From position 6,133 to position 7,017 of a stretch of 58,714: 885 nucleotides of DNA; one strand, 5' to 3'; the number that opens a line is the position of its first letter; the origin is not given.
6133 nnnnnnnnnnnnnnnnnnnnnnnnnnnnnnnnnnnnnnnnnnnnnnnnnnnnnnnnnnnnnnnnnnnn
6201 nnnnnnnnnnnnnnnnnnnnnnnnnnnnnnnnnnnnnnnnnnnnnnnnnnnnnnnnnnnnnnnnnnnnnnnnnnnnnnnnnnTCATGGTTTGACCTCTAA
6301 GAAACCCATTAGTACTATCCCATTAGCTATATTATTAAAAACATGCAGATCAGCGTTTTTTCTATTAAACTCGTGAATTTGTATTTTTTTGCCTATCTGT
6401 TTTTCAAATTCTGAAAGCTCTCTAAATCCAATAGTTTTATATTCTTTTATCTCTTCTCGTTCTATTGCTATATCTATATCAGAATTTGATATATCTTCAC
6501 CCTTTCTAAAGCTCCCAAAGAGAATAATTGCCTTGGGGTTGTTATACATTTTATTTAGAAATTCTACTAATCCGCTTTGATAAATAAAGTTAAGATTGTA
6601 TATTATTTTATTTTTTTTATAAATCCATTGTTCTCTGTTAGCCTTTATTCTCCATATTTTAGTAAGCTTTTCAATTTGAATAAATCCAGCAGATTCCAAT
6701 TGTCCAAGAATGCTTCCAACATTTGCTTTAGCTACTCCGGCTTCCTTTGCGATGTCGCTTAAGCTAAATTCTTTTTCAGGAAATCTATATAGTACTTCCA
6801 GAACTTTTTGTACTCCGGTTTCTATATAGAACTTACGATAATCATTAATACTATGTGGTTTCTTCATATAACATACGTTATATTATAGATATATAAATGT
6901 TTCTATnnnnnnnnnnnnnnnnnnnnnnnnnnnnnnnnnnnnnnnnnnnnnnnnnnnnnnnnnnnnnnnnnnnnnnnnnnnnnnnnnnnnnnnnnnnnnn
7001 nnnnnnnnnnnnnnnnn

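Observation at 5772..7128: Synonymous-only duplicate of the rps7 3' end flanks a 1.3-kb insertion carrying an MNT/HEPN pair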

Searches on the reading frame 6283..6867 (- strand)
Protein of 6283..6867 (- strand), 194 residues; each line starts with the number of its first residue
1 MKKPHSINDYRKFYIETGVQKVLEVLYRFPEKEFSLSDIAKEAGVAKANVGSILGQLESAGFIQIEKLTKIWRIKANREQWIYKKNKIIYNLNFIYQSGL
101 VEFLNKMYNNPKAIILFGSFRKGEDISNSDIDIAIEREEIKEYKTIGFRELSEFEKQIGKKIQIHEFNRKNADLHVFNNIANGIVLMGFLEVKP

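Call 7: search_protein_families(library=pfam, proteins=[window:6283-6867:-], max_evalue=0.01)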
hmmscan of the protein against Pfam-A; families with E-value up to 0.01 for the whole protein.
window:6283-6867:- (194 aa): 10 families
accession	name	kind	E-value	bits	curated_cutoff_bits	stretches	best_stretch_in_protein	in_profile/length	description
PF18765.7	Polbeta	-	7.7e-11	42.4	26.9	1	106-187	8-88/93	Polymerase beta, Nucleotidyltransferase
PF01909.29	NTP_transf_2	-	3e-09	37.6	21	1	100-178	4-85/93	Nucleotidyltransferase domain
PF01047.28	MarR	-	3.9e-05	23.9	24.6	1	22-64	8-48/59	MarR family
PF12802.13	MarR_2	-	4.9e-05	23.9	27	1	22-66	10-53/61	MarR family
PF01978.25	TrmB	-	0.00021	21.5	25.6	1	33-68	22-57/68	Sugar-specific transcriptional regulator TrmB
PF22600.2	MTPAP-like_central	-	0.0005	20.6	27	1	94-169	23-85/139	Poly(A) RNA polymerase, mitochondrial-like, central palm domain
PF09339.16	HTH_IclR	-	0.00066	19.8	22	1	19-64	2-49/52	IclR helix-turn-helix domain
PF02002.24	TFIIE_alpha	-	0.00089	19.5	22.9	1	17-90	13-83/105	TFIIE alpha subunit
PF01022.26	HTH_5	-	0.0049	17.2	22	0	21-63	3-45/47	Bacterial regulatory protein, arsR family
PF01325.25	Fe_dep_repress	-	0.0091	16.6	26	0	19-67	6-56/60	Iron dependent repressor, N-terminal DNA binding domain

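Call 12: find_encoding_contigs(protein=window:6283-6867:-, flank=10000, max_places=10)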
Protein window:6283-6867:- (194 aa): 2 contigs read that carry it; 2 places shown.
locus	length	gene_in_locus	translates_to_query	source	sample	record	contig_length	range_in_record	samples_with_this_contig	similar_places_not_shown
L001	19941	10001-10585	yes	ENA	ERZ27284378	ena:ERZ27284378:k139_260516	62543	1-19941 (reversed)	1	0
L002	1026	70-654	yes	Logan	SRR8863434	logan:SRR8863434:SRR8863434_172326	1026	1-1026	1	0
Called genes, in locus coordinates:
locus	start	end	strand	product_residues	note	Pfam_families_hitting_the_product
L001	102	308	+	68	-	PF01191:RNA_pol_Rpb5_C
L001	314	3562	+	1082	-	PF04563:RNA_pol_Rpb2_1, PF04561:RNA_pol_Rpb2_2, PF04565:RNA_pol_Rpb2_3, PF04566:RNA_pol_Rpb2_4, PF04567:RNA_pol_Rpb2_5 (faint), PF00562:RNA_pol_Rpb2_6, PF04560:RNA_pol_Rpb2_7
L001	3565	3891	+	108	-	-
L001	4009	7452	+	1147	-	PF04997:RNA_pol_Rpb1_1, PF00623:RNA_pol_Rpb1_2, PF04983:RNA_pol_Rpb1_3 (weak), PF05000:RNA_pol_Rpb1_4, PF04998:RNA_pol_Rpb1_5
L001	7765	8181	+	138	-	-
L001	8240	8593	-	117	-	-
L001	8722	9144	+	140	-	PF00164:Ribosom_S12_S23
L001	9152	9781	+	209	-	PF00177:Ribosomal_S7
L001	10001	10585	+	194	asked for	PF01909:NTP_transf_2, PF18765:Polbeta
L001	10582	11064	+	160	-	-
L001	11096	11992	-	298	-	-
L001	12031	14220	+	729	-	PF00009:GTP_EFTU, PF22042:EF-G_D2 (weak), PF03144:GTP_EFTU_D2, PF14492:EFG_III, PF03764:EFG_IV, PF00679:EFG_C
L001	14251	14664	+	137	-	PF00293:NUDIX, PF14815:NUDIX_4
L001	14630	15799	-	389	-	-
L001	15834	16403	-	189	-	-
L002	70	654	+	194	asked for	PF01909:NTP_transf_2, PF18765:Polbeta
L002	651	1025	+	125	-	?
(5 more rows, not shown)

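Call 24: find_related_loci(query=window:6283-6867:-, collection=viral_contigs, flank=8000)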
Query window:6283-6867:- (194 aa) in viral_contigs; peptide patterns used: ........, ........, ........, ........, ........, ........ (x = any residue, [..] = any of these).
47 stretches matched a pattern, but none encodes a relative of the query by tblastn (E <= 1e-3).

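Call 35: find_homologous_proteins(query=window:6283-6867:-, max_evalue=0.00001)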
Query window:6283-6867:- (194 aa): 1072 proteins with E <= 0.00001 among 1129 candidates; the best 120 are listed.
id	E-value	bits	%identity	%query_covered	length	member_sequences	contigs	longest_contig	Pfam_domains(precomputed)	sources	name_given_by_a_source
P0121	1.7e-120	418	100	100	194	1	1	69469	PF18765.8,PF01909.30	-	-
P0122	2.3e-97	342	78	100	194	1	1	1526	PF18765.8,PF01909.30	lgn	-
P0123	8.7e-94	331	78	99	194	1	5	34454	PF18765.8,PF01909.30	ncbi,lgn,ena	ncbi:MAG: nucleotidyltransferase domain-containing protein [Nanoarchaeota archaeon]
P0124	1.2e-86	307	75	99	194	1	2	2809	PF18765.8,PF01909.30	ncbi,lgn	-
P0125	1.3e-85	304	71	99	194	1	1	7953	PF18765.8,PF01909.30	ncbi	-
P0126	1.7e-84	300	72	99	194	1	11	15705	PF18765.8,PF01909.30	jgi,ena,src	-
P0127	1.8e-84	300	72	99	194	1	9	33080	PF18765.8,PF01909.30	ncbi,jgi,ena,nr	ncbi:nucleotidyltransferase domain-containing protein [Candidatus Pacearchaeota archaeon]|nr:nucleot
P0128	2.6e-84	300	68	100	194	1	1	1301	PF18765.8,PF01909.30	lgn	-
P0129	2.7e-84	300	72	100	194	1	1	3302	PF18765.8,PF01909.30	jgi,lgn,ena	-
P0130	3.0e-84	299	71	99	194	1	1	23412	PF18765.8,PF01909.30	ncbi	-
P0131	8.4e-84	298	72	99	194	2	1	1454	PF18765.8,PF01909.30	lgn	-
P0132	9.2e-84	298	72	99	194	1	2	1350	PF18765.8,PF01909.30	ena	-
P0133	1.3e-83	297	72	99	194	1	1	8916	PF18765.8,PF01909.30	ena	-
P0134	2.0e-83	297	72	99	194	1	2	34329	PF18765.8,PF01909.30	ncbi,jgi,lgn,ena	-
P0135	2.9e-83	296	73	99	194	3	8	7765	PF18765.8,PF01909.30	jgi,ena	-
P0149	9.1e-82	291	70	99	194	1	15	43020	PF18765.8,PF01909.30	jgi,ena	-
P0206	3.7e-78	280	66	99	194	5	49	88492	PF18765.8,PF01909.30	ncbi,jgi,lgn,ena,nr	ncbi:MAG: hypothetical protein COY38_00485 [Candidatus Aenigmarchaeota archaeon CG_4_10_14_0_8_um_fi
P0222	8.4e-78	278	70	99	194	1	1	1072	PF18765.8,PF01909.30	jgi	jgi:predicted nucleotidyltransferase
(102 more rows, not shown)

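Call 36: find_encoding_contigs(protein=P0123, flank=8000, max_places=5)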
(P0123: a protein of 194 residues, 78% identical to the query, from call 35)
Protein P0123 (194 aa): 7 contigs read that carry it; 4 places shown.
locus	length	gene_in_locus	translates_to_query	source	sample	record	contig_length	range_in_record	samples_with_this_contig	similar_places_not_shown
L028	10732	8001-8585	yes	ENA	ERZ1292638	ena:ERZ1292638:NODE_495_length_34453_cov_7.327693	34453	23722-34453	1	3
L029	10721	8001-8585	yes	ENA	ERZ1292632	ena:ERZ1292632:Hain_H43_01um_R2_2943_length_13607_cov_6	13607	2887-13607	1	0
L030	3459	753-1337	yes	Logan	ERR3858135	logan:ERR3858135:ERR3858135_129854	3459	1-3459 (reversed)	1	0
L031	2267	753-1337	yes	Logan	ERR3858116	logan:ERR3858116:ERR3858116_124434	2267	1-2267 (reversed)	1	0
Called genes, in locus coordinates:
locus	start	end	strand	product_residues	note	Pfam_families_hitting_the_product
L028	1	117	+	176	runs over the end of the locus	-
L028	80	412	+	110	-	-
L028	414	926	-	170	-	-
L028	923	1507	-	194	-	PF18765:Polbeta (faint)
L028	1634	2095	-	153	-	-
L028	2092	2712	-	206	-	PF01966:HD (weak)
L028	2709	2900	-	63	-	-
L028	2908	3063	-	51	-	-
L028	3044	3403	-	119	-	-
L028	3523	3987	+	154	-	PF00334:NDK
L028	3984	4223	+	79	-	-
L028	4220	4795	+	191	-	-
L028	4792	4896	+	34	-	-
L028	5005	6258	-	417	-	PF13173:AAA_14, PF13635:DUF4143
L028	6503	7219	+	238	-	PF01978:TrmB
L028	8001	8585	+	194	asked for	PF01909:NTP_transf_2, PF18765:Polbeta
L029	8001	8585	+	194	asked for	PF01909:NTP_transf_2, PF18765:Polbeta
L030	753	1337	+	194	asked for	PF01909:NTP_transf_2, PF18765:Polbeta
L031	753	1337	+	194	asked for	PF01909:NTP_transf_2, PF18765:Polbeta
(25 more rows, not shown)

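Call 37: find_related_loci(query=window:6283-6867:-, collection=metagenome_contigs, flank=6000)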
Query window:6283-6867:- (194 aa) in metagenome_contigs; peptide patterns used: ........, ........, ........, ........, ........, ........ (x = any residue, [..] = any of these).
600 stretches matched a pattern (row limit reached: there are more); 4 encode a relative of the query (tblastn E <= 1e-3); 4 distinct loci.
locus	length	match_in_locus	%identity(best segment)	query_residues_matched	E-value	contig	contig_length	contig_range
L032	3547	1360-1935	73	1-192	4e-92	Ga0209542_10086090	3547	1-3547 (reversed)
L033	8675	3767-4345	67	1-193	3e-84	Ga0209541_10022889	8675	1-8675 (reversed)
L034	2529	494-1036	67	1-193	3e-84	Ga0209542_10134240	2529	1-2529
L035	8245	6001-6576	64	1-192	4e-81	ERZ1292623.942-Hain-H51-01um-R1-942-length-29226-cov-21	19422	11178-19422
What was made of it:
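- Tried and rejected: The single metagenome_contigs scan was spent on the one MNT protein and returned only 4 loci (call 37).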

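Call 49: find_encoding_contigs(protein=P0206, flank=4000, max_places=10)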
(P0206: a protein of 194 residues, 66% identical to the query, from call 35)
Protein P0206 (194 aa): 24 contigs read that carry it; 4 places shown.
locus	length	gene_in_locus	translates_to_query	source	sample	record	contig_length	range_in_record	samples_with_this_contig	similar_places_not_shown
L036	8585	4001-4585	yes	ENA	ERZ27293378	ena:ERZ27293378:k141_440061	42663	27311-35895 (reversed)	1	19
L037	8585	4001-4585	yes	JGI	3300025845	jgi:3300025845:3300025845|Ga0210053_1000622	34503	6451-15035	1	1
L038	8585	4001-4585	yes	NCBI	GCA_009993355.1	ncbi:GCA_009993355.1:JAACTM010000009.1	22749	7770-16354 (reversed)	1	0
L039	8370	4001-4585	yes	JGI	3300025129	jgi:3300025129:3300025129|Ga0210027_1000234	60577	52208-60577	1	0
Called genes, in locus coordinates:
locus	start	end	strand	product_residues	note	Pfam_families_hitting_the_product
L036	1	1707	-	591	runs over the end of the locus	PF04068:Fer4_RLI (weak), PF00005:ABC_tran, PF02463:SMC_N (faint), PF13304:AAA_21 (faint), PF00005:ABC_tran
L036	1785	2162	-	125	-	-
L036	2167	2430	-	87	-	-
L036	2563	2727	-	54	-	-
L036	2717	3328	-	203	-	-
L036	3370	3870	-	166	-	-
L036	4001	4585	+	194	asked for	PF01909:NTP_transf_2, PF18765:Polbeta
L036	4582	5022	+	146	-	-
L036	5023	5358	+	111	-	-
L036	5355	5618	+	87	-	-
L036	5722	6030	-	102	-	-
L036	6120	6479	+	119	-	-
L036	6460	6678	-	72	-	-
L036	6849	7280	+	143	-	PF01198:Ribosomal_L31e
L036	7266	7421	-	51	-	PF06093:Spt4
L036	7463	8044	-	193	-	PF03876:SHS2_Rpb7-N, PF00575:S1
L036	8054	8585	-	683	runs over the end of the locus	PF03030:H_PPase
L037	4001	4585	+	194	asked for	PF01909:NTP_transf_2, PF18765:Polbeta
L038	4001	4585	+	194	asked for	PF01909:NTP_transf_2, PF18765:Polbeta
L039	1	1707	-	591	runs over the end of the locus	PF04068:Fer4_RLI (weak), PF00005:ABC_tran, PF02463:SMC_N (faint), PF13304:AAA_21 (faint), PF00005:ABC_tran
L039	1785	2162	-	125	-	-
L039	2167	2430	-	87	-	-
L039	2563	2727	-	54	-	-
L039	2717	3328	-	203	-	-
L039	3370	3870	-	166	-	-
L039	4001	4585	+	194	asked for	PF01909:NTP_transf_2, PF18765:Polbeta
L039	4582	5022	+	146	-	-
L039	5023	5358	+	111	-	-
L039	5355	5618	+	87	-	-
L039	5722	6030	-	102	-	-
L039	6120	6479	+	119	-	-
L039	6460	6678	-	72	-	-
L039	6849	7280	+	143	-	PF01198:Ribosomal_L31e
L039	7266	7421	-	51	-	PF06093:Spt4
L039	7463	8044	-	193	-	PF03876:SHS2_Rpb7-N, PF00575:S1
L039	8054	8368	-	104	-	?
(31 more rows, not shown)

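Call 50: find_encoding_contigs(protein=P0149, flank=4000, max_places=10)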
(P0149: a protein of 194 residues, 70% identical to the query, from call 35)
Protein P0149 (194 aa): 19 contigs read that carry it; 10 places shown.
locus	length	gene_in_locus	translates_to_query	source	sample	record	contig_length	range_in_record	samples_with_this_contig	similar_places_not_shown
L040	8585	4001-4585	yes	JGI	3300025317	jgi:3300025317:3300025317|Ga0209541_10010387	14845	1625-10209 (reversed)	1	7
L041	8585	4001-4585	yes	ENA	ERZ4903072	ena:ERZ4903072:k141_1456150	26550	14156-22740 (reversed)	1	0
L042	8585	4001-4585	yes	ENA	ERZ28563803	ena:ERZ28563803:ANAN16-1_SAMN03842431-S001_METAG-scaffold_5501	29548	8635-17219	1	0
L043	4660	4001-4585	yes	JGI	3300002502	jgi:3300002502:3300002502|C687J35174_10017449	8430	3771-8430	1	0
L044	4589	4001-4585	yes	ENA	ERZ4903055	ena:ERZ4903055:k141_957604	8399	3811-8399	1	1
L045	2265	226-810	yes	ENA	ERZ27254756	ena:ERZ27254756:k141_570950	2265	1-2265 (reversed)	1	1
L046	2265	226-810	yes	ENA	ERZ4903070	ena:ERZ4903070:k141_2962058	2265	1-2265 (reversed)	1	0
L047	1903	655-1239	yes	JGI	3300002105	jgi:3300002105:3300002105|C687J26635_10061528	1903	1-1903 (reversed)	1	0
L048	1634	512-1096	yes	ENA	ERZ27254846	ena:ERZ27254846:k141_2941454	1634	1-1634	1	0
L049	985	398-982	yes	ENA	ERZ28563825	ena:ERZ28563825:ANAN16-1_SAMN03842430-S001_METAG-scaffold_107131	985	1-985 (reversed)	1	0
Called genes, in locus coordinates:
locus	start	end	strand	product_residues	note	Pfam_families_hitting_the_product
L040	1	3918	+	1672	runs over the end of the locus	PF25833:Fn3_SaeA_3rd (faint)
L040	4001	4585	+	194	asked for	PF01909:NTP_transf_2, PF18765:Polbeta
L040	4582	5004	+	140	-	-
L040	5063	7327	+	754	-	-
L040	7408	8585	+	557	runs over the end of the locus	PF17957:Big_7 (faint)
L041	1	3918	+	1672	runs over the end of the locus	PF25833:Fn3_SaeA_3rd (faint)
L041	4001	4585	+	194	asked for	PF01909:NTP_transf_2, PF18765:Polbeta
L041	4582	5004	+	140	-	-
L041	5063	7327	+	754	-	-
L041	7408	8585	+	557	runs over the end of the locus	PF17957:Big_7 (faint)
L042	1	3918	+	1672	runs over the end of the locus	PF25833:Fn3_SaeA_3rd (faint)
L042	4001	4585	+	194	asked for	PF01909:NTP_transf_2, PF18765:Polbeta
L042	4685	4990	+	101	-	-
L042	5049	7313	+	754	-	-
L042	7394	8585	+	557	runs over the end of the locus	PF17957:Big_7 (faint)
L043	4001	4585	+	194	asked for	PF01909:NTP_transf_2, PF18765:Polbeta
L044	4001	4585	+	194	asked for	PF01909:NTP_transf_2, PF18765:Polbeta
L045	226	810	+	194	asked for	PF01909:NTP_transf_2, PF18765:Polbeta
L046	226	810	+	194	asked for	PF01909:NTP_transf_2, PF18765:Polbeta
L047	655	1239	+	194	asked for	PF01909:NTP_transf_2, PF18765:Polbeta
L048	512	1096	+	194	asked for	PF01909:NTP_transf_2, PF18765:Polbeta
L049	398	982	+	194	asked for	PF01909:NTP_transf_2, PF18765:Polbeta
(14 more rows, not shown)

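Call 58: find_homologous_proteins(query=L036:3373-3870:-, max_evalue=1e-40)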
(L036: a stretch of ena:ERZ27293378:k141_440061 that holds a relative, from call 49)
Query L036:3373-3870:- (166 aa): 14 proteins with E <= 1e-40 among 56 candidates.
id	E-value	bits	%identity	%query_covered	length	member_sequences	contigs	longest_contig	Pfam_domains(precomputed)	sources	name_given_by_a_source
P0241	2.2e-100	351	100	100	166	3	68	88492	-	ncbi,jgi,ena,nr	ncbi:MAG: hypothetical protein COY38_00490 [Candidatus Aenigmarchaeota archaeon CG_4_10_14_0_8_um_fi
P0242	1.3e-73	264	72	100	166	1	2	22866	-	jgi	-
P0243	6.6e-72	259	72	100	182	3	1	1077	-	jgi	-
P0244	1.8e-71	257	70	100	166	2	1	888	-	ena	-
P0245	3.5e-71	256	69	100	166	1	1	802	-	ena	-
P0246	3.2e-68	247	66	100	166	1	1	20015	-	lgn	-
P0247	8.0e-66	239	64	100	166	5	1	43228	-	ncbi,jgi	-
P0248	1.1e-64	235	66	100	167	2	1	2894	-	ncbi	-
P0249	5.3e-64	233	63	99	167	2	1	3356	-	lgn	-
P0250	1.9e-63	231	64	100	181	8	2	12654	-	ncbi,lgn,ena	-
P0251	4.3e-63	230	62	100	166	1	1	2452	-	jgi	-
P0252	4.8e-63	230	64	95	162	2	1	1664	-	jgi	jgi:transcription antitermination factor NusA-like protein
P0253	7.4e-47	177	62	80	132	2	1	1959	-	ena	-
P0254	3.4e-44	169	50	100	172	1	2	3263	PF00013.36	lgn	-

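Call 59: find_encoding_contigs(protein=P0241, flank=4000, max_places=10)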
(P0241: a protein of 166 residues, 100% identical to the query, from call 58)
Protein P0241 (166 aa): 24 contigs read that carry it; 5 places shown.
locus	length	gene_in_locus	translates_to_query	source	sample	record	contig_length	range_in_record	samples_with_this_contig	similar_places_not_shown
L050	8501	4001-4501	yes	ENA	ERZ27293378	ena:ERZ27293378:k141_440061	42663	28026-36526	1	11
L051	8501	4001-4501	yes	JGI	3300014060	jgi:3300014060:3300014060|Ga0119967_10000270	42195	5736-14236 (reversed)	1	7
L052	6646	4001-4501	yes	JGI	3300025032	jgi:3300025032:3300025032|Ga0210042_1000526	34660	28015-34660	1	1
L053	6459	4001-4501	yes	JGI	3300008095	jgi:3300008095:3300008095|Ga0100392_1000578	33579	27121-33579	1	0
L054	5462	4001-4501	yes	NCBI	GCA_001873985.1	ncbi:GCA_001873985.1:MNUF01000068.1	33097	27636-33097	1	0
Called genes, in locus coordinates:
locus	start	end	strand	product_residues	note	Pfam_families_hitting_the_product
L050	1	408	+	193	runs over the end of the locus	PF03876:SHS2_Rpb7-N, PF00575:S1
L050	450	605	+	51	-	PF06093:Spt4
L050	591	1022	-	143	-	PF01198:Ribosomal_L31e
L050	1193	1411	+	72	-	-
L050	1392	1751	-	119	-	-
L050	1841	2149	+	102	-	-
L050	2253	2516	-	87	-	-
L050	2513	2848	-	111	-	-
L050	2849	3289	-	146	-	-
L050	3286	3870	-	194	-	PF01909:NTP_transf_2, PF18765:Polbeta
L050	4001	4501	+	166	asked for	-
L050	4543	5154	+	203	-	-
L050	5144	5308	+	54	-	-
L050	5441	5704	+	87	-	-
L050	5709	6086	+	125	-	-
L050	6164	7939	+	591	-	PF04068:Fer4_RLI (weak), PF00005:ABC_tran, PF02463:SMC_N (faint), PF13304:AAA_21 (faint), PF00005:ABC_tran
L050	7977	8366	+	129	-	PF00892:EamA (weak)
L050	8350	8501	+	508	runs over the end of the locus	PF09852:DUF2079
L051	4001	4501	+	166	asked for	-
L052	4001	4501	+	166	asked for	-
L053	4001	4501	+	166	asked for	-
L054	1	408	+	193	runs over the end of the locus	PF03876:SHS2_Rpb7-N, PF00575:S1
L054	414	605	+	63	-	PF06093:Spt4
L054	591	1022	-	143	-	PF01198:Ribosomal_L31e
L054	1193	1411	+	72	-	-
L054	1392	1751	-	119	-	-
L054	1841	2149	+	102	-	-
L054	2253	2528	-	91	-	-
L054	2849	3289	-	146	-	-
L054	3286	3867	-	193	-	PF01909:NTP_transf_2, PF18765:Polbeta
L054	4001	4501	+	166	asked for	-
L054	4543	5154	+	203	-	-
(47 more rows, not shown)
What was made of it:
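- Tried and rejected: All 24 contigs read carry the cassette (call 59).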

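Call 60: find_encoding_contigs(protein=P0242, flank=4000, max_places=4)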
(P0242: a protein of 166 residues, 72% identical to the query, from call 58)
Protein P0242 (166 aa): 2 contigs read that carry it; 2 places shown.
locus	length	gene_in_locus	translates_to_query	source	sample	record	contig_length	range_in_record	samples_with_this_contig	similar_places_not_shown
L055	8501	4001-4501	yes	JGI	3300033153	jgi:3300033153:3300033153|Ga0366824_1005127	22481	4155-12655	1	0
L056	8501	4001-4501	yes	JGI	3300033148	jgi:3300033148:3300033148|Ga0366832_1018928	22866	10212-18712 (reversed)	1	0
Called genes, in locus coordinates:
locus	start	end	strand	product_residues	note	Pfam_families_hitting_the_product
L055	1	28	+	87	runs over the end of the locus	-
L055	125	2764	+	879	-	PF01326:PPDK_N, PF00391:PEP-utilizers, PF02896:PEP-utilizers_C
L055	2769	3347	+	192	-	PF03876:SHS2_Rpb7-N, PF00575:S1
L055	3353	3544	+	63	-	PF06093:Spt4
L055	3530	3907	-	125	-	-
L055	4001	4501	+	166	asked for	-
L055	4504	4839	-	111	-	-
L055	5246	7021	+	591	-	PF04068:Fer4_RLI (weak), PF12837:Fer4_6 (faint), PF14697:Fer4_21 (faint), PF00005:ABC_tran, PF13304:AAA_21 (faint), PF02463:SMC_N (weak), PF00005:ABC_tran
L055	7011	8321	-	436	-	PF00890:FAD_binding_2 (weak), PF01266:DAO, PF01593:Amino_oxidase, PF01946:Thi4 (weak), PF03486:HI0933_like (faint), PF13450:NAD_binding_8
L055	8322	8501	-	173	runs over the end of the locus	PF00535:Glycos_transf_2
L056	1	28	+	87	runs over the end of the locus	-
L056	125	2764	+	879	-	PF01326:PPDK_N, PF00391:PEP-utilizers, PF02896:PEP-utilizers_C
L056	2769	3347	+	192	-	PF03876:SHS2_Rpb7-N, PF00575:S1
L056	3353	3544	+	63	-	PF06093:Spt4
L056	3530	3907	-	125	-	-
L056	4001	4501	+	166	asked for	-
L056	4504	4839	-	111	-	-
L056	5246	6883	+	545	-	PF12837:Fer4_6 (faint), PF14697:Fer4_21 (faint), PF00005:ABC_tran, PF13304:AAA_21 (faint), PF02463:SMC_N (weak), PF00005:ABC_tran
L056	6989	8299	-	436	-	PF00890:FAD_binding_2 (weak), PF01266:DAO, PF01593:Amino_oxidase, PF01946:Thi4 (weak), PF03486:HI0933_like (faint), PF13450:NAD_binding_8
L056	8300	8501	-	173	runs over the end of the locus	PF00535:Glycos_transf_2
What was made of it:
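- Tried and rejected: Only a related species lacks it (call 60).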
